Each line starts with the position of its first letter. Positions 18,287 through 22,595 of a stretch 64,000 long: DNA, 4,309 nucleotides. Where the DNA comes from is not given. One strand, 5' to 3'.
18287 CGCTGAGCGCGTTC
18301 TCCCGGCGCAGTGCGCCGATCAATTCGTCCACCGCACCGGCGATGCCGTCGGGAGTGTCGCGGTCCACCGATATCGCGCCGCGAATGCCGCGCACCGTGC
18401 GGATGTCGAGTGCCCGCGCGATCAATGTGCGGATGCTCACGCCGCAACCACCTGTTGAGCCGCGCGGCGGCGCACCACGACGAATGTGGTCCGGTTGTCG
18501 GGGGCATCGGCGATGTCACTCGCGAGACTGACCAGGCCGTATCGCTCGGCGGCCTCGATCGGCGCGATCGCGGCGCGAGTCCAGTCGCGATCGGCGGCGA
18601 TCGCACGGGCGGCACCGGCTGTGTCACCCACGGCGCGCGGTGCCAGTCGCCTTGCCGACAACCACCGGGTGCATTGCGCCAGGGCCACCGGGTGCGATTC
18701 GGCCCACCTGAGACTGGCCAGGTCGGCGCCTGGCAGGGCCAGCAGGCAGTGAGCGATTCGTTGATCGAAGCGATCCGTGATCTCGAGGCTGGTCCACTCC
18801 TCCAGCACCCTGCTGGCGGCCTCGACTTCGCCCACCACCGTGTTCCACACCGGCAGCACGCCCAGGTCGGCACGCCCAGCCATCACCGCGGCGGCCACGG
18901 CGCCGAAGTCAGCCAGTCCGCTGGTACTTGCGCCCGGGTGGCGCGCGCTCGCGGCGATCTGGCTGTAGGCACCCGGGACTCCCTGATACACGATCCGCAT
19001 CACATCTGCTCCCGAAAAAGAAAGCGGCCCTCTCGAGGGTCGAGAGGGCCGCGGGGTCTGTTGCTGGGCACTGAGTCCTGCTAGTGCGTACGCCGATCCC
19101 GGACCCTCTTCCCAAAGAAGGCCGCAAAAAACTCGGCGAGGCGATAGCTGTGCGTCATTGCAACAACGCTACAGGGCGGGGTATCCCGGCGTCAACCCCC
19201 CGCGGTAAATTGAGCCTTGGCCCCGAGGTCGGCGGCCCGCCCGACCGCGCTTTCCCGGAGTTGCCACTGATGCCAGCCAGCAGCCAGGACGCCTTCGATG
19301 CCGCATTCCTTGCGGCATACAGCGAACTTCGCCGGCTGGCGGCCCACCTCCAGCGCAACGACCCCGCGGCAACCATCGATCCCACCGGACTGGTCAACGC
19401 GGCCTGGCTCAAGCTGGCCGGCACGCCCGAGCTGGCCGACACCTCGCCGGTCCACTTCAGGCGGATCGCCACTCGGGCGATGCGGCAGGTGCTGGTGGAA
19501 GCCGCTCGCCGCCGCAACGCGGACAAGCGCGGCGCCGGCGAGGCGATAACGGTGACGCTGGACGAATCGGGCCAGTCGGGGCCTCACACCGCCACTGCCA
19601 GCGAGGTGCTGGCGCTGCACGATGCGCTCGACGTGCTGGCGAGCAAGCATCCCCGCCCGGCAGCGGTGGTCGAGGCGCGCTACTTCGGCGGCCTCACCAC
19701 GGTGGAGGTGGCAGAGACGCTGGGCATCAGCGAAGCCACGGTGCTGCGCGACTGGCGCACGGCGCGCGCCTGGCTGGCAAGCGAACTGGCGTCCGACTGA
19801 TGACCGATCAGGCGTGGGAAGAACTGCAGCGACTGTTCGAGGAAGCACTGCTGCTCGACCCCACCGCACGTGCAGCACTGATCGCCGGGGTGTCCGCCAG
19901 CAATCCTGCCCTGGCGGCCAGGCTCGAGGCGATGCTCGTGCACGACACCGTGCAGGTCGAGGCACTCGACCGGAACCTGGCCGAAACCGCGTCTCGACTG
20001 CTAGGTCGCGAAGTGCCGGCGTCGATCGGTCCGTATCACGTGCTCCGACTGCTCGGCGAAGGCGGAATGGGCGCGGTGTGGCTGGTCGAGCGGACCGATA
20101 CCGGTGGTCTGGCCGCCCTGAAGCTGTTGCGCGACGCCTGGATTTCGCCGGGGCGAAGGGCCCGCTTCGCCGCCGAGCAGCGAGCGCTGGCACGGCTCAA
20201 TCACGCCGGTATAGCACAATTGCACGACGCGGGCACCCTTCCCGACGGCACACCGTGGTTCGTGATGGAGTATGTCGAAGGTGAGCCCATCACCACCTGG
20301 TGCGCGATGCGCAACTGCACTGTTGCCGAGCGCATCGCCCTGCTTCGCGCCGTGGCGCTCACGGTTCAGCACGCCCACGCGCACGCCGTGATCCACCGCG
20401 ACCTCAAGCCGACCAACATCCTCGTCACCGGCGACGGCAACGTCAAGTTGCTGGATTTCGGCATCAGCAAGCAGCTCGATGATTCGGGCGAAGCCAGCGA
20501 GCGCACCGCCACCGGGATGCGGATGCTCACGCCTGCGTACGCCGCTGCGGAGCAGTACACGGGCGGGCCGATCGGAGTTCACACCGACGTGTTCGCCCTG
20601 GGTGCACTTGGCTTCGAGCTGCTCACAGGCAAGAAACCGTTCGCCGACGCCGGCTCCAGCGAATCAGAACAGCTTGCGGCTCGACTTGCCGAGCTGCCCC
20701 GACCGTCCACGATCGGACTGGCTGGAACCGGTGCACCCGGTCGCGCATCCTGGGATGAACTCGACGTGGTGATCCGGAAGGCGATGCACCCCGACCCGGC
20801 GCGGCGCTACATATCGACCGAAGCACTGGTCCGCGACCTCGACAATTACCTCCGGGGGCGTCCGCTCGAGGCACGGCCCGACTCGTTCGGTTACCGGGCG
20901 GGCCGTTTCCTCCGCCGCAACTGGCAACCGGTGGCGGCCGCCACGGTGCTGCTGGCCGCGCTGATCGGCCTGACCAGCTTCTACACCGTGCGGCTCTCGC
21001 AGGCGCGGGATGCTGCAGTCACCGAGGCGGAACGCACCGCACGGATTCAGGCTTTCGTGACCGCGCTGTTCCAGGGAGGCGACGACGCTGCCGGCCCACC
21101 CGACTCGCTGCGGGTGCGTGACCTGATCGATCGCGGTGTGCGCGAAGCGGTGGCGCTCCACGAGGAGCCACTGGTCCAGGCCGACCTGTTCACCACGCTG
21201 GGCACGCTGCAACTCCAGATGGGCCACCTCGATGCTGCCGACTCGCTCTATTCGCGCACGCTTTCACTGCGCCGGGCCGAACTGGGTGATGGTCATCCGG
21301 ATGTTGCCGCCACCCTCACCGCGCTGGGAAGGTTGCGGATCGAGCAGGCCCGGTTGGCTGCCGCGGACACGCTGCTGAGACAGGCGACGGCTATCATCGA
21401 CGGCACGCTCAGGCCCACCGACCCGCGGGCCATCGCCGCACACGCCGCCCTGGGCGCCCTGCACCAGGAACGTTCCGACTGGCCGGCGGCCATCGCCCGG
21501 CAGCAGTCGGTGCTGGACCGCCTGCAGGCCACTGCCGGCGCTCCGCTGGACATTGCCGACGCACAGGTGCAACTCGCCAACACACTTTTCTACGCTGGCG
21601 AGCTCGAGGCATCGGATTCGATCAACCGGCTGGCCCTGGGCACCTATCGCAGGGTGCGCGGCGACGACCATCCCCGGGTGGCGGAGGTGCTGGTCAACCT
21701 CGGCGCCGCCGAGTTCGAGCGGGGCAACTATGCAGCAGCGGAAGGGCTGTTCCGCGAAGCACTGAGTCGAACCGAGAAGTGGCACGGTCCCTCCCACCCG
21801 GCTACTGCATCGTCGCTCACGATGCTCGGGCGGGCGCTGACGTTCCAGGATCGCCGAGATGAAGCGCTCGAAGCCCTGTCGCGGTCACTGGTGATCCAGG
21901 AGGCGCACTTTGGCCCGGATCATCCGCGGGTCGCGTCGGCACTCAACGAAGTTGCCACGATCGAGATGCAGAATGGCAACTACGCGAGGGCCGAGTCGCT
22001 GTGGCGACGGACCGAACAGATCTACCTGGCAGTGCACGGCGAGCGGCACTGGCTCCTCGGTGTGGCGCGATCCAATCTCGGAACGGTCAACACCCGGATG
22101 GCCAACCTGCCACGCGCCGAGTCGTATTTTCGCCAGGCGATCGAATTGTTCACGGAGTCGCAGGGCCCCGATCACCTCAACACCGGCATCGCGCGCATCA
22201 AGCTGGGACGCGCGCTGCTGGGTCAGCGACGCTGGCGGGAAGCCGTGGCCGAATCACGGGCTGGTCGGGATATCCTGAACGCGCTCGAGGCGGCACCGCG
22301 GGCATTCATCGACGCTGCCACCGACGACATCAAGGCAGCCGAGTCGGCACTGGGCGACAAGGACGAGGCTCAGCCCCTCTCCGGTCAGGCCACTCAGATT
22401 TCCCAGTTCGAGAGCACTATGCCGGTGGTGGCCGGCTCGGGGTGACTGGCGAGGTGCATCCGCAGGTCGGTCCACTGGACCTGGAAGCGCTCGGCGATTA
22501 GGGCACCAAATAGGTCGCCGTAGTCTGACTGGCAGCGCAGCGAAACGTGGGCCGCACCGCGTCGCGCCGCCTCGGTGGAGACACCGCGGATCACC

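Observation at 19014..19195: Unannotated phenylalanine leader-peptide attenuator in front of the pheA-aroH-aminotransferase operon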

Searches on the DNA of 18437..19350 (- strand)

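Call 4: search_rna_families(source=window, start=18900, end=19350, threshold=evalue, max_evalue=10, show_alignments=3)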
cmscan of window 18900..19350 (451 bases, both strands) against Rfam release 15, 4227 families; matches with E-value up to 10: 7.
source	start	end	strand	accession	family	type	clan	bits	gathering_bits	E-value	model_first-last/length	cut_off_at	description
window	19026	19123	+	RF03341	mir-943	Gene; miRNA;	-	23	95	0.11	1-98/98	no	mir-943 microRNA precursor family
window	18915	18965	+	RF02136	HTT-AS1_3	Gene; lncRNA;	-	19.3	70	0.18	1-60/60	no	HTT antisense RNA 1 conserved region 3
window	19016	19110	-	RF01812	Pxr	Gene; sRNA;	-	16.6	80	1.6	1-109/109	no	Pxr regulatory sRNA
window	19096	19123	-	RF03074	Rhodo-rpoB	Cis-reg;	-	14.5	33.6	7.2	10-37/93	no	Rhodo-rpoB RNA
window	19022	19054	-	RF00567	SNORD17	Gene; snRNA; snoRNA; CD-box;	-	13.5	45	0.54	108-140/238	no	Small nucleolar RNA SNORD17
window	18997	19053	+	RF01670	P17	Gene; sRNA;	-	10.8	45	2.2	1-282/282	no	Pseudomonas sRNA P17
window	19026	19049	+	RF00030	RNase_MRP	Gene; ribozyme;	CL00002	9.4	50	1.4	1-266/266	no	RNase MRP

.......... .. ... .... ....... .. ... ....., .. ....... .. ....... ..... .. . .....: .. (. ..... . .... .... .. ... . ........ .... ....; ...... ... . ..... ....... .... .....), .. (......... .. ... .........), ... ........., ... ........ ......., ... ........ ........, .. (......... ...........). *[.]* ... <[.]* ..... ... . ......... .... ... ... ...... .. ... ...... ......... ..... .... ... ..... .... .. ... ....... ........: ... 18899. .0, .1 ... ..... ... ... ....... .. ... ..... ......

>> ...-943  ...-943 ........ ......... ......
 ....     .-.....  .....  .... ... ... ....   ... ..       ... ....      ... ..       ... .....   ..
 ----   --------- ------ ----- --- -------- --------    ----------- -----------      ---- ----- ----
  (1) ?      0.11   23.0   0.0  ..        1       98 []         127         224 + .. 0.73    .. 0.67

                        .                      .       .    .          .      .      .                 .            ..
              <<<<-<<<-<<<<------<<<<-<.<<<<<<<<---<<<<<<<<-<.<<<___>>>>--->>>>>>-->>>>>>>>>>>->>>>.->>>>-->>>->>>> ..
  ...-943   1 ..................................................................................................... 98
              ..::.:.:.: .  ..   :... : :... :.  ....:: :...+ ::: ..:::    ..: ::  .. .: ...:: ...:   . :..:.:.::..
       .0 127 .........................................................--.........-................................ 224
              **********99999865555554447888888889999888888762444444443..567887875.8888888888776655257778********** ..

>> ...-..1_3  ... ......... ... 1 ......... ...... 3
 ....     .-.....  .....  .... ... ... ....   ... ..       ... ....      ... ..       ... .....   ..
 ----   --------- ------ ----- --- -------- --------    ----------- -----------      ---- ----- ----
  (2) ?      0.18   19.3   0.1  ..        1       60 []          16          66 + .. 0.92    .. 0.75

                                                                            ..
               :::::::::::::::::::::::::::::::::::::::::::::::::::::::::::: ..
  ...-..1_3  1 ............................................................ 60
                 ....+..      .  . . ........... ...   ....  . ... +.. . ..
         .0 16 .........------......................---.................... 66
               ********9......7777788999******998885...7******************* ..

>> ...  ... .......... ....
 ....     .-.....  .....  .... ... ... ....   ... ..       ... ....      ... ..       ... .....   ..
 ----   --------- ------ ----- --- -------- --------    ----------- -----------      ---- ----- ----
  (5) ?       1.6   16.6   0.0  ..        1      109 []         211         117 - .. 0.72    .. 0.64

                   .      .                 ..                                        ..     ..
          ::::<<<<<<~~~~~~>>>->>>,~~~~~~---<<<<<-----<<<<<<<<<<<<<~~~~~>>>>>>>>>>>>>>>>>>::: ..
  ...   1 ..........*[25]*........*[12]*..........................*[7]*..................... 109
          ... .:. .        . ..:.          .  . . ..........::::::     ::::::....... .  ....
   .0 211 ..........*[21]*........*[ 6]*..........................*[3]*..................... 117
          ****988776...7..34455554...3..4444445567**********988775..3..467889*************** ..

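Call 51: build_rna_model(alignment_id=A4)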
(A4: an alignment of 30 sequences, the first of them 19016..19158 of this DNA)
Model R1 built from alignment A4 (30 sequences, 155 columns); structure: RNAalifold consensus.
model positions 144; base pairs 21; branch points 1; effective number of sequences 4.65; information 0.59 bits per position. Calibrated on 0.2 Mb of random sequence (short: E-values are rough).
structure used (alignment columns):
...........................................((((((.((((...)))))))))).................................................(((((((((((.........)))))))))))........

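Call 52: search_with_rna_model(model_id=R1, source=window, max_evalue=10)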
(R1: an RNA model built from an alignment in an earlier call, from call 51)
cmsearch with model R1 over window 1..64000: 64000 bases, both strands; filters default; matches with E-value up to 10: 3.
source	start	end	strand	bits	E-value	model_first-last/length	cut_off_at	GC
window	19016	19161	-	107.3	3.8e-28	1-144/144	no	0.62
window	19024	19052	+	24.6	2.6e-05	108-136/144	no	0.79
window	14083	14156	+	17.9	0.0019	1-144/144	no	0.59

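Call 53: search_with_rna_model(model_id=R1, sources=[L012, L029, L030, L032, L033, L034, L035, L036, L037, L038, L039, L040, L041, L042, L043, L044, L045, L046, L047, L048, L049, L050, L051, L052, L053, L054, L055, L056, L057, L058, L060, L061, L062, L063, L064, L065, L066, L067, L068, L069, L070, L071, L072, L073, L074, L075, L076, L077, L078, L079, L080, L081, L082, L083, L084, L085, L086, L087, L088, L089, L090, L091, L092, L093, L094, L095, L096, L097, L098, L099, L100, L101, L102, L103, L104, L105, L106, L107, L108], max_evalue=1)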
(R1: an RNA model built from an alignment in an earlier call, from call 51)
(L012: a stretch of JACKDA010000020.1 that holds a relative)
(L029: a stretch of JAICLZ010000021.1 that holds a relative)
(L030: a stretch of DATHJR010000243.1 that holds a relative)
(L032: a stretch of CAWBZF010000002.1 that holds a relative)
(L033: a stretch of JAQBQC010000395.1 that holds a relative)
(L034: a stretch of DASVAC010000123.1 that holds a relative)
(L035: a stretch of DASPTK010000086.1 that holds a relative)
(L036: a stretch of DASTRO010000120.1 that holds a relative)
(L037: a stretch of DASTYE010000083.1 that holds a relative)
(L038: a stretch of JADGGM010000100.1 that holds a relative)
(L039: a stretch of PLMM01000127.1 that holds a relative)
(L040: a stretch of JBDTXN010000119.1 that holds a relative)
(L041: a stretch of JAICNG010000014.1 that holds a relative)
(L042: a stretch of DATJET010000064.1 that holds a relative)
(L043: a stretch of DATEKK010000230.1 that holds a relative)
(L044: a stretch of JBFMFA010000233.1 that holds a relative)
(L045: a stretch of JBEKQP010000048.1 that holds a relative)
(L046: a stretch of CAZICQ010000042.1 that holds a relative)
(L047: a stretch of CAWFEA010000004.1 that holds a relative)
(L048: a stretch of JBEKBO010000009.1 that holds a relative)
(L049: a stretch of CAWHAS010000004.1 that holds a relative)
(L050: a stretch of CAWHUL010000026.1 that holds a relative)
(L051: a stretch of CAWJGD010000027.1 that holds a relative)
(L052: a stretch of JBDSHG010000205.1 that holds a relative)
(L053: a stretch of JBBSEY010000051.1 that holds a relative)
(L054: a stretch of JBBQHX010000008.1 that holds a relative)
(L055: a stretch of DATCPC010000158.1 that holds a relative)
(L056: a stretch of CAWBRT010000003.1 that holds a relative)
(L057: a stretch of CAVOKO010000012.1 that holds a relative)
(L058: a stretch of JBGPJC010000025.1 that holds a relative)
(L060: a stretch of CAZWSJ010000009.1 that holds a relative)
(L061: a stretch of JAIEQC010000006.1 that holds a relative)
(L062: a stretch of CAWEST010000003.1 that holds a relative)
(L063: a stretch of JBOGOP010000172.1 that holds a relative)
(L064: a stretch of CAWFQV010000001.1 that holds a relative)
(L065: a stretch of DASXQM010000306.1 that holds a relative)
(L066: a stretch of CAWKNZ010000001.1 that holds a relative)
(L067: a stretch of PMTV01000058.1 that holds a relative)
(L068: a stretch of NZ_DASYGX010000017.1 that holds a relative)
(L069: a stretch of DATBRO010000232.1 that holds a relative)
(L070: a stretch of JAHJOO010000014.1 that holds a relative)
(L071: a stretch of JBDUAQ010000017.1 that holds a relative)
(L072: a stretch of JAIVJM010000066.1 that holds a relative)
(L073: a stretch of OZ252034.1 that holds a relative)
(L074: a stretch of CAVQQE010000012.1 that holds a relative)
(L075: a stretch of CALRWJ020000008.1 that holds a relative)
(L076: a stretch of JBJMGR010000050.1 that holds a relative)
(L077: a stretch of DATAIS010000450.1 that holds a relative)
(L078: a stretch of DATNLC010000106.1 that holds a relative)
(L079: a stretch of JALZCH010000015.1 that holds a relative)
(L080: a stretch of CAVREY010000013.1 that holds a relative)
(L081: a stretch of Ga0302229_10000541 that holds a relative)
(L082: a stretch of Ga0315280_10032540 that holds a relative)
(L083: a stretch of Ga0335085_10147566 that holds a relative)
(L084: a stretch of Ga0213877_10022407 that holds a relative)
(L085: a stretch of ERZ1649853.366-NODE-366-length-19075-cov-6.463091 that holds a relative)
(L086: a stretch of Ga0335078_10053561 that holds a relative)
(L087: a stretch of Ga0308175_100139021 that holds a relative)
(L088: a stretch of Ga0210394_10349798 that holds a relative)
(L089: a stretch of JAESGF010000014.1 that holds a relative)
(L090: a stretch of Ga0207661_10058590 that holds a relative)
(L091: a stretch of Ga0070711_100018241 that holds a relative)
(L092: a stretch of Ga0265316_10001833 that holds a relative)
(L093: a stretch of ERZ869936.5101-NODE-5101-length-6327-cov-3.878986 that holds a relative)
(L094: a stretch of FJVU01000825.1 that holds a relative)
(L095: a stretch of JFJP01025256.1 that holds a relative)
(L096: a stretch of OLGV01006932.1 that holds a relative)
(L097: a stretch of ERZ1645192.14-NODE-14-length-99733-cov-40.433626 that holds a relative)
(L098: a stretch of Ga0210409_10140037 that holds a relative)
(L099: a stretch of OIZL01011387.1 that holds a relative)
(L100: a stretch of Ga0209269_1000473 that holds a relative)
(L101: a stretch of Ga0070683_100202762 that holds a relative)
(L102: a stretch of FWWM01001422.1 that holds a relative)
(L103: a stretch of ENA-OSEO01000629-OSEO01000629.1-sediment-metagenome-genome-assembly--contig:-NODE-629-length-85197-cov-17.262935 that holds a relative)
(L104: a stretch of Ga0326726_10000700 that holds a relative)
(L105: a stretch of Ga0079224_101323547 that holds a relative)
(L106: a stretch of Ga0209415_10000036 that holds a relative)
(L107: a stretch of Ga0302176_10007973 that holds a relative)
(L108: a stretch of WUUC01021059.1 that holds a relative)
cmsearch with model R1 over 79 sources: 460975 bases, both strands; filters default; matches with E-value up to 1: 54.
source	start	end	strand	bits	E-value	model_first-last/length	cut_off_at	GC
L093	398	544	-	142.3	5.8e-37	1-144/144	no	0.65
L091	3253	3395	+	113.9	4e-29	1-144/144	no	0.62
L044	638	788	+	44.1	8e-10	1-144/144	no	0.64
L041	1971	2116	+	29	1.2e-05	1-144/144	no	0.65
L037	1971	2113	+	28.8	1.4e-05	1-144/144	no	0.67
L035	1635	1778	+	28.7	1.4e-05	1-144/144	no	0.65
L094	1547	1655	-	28.3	1.8e-05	1-144/144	no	0.67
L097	2801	2898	+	26.7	4.9e-05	1-144/144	no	0.69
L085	791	888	-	26.5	5.8e-05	1-144/144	no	0.68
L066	1794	1931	+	25.9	8.4e-05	1-144/144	no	0.62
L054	1831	1962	+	22.7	0.00064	1-144/144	no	0.62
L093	407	433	+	22.1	0.00096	109-135/144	no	0.78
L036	1878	2019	+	21.5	0.0014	1-144/144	no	0.66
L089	5870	5937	+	20.9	0.002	1-144/144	no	0.54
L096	748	771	-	20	0.0036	38-61/144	no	0.75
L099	119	142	+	20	0.0036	38-61/144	no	0.75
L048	2485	2622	+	19.4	0.0053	1-144/144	no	0.53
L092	1621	1644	-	18.9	0.0072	38-61/144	no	0.75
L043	130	268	+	18.8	0.0077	1-144/144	no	0.58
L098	1300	1323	+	18.8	0.0077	38-61/144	no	0.71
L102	3555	3578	+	18.4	0.01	38-61/144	no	0.75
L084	1237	1260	-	18.3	0.011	38-61/144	no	0.79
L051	2482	2620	+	18.1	0.012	1-144/144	no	0.53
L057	2486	2622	+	18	0.013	1-144/144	no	0.53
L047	2488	2624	+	18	0.013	1-144/144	no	0.52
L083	1561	1584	+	17.7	0.015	38-61/144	no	0.79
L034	325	455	+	17.6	0.016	1-144/144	no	0.58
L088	144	215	+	17.6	0.016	1-144/144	no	0.61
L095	2555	2604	-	17.4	0.018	36-144/144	no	0.66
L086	3575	3598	+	17.4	0.019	38-61/144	no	0.75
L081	2436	2554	+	16.4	0.036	1-144/144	no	0.71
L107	1616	1734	-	16.4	0.036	1-144/144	no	0.71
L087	521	544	-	16.2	0.042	38-61/144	no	0.71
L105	138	161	-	16.1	0.043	38-61/144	no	0.71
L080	6274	6420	+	15.2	0.076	1-144/144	no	0.51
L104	13157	13180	-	15.2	0.076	38-61/144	no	0.75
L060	2691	2833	-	15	0.085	1-144/144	no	0.59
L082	2813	2836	-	14.9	0.095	38-61/144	no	0.58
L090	2951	2974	+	14.5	0.12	38-61/144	no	0.75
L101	831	854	+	14.5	0.12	38-61/144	no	0.75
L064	2381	2547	+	14.4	0.13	1-144/144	no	0.54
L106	27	50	-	14.4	0.13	38-61/144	no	0.75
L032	1454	1597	+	14.1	0.16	1-144/144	no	0.6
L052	1796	1929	+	14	0.16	1-144/144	no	0.58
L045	2501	2640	+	13.9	0.18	1-144/144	no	0.51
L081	2473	2496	-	13.7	0.19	38-61/144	no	0.71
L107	1674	1697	+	13.7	0.19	38-61/144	no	0.71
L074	2351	2514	+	13.6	0.21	1-144/144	no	0.55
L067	2423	2575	+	12.8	0.34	1-144/144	no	0.55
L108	3252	3339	-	12.6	0.4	1-144/144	no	0.68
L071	2380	2556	+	12.5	0.41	1-144/144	no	0.53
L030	1796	1929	+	12.4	0.45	1-144/144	no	0.61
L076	2372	2544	+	11.9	0.62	1-144/144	no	0.59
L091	3362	3386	-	11.9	0.62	109-135/144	no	0.76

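Call 55: search_rna_families(sources=[L041, L044, L035, L048, L064, L076, L032, L001, L009], threshold=gathering)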
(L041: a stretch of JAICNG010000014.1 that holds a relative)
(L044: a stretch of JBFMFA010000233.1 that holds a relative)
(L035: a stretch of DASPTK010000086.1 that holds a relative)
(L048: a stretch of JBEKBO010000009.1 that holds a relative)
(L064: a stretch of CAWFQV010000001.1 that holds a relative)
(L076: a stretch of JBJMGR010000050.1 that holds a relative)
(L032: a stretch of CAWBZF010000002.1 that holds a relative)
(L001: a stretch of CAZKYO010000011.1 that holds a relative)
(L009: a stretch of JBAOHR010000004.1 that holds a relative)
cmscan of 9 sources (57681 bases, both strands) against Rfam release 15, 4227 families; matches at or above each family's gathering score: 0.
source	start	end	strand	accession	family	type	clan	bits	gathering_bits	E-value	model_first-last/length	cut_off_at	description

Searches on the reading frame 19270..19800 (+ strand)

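Call 7: search_protein_families(library=pfam, proteins=[window:19270-19800:+])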
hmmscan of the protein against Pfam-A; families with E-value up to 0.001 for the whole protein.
window:19270-19800:+ (176 aa): 3 families
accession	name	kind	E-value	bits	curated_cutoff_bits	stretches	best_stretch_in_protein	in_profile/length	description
PF07638.17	Sigma70_ECF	-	7.6e-37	127.4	21.1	1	7-174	17-184/185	ECF sigma factor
PF04545.22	Sigma70_r4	-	2e-06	27.7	24.1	1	128-158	7-37/50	Sigma-70, region 4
PF08281.18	Sigma70_r4_2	-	4.7e-06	26.6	25.7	1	128-158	13-43/54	Sigma-70, region 4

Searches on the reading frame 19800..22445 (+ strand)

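Call 7: search_protein_families(library=pfam, proteins=[window:19800-22445:+])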
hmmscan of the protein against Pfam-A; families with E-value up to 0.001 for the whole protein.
window:19800-22445:+ (881 aa): 14 families
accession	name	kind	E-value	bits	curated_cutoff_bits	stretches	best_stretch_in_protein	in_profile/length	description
PF13424.12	TPR_12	-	7.3e-54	180.3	30.1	5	627-699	2-74/77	Tetratricopeptide repeat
PF13374.12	TPR_10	-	2.1e-42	142.3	27.5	4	627-667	1-41/42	Tetratricopeptide repeat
PF00069.31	Pkinase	-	2.2e-39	135.9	31.7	1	79-343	1-258/263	Protein kinase domain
PF24885.1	TPR_NPHP3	-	1.6e-30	106.7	100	3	670-753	99-182/239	Nephrocystin-3 TPR domain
PF07714.23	PK_Tyr_Ser-Thr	-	1.5e-24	87.2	23.1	1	81-304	3-228/258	Protein tyrosine and serine/threonine kinase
PF00515.34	TPR_1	-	6.3e-14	51.5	27.8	0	628-656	1-29/34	Tetratricopeptide repeat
PF07719.23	TPR_2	-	2.2e-12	46.5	27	0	628-657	1-30/34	Tetratricopeptide repeat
PF17874.7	TPR_MalT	-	3e-11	43.6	45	0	458-616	37-191/336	MalT-like TPR region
PF03109.22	ABC1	-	3e-09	36.8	22.9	1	154-228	145-219/244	ABC1 atypical kinase-like domain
PF06293.20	Kdo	-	1.1e-08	35.2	21.3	1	107-221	42-167/207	Lipopolysaccharide kinase (Kdo/WaaP) family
PF13181.12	TPR_8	-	1.5e-07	31.5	25.7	0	670-697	1-28/34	Tetratricopeptide repeat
PF13432.12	TPR_16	-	5.4e-06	27.2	32.7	1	610-656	14-59/65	Tetratricopeptide repeat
PF13176.12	TPR_7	-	1.6e-05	25.1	27.9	0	672-695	1-24/36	Tetratricopeptide repeat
PF01636.29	APH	-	0.00057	20.2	23.2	0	107-181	25-98/239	Phosphotransferase enzyme family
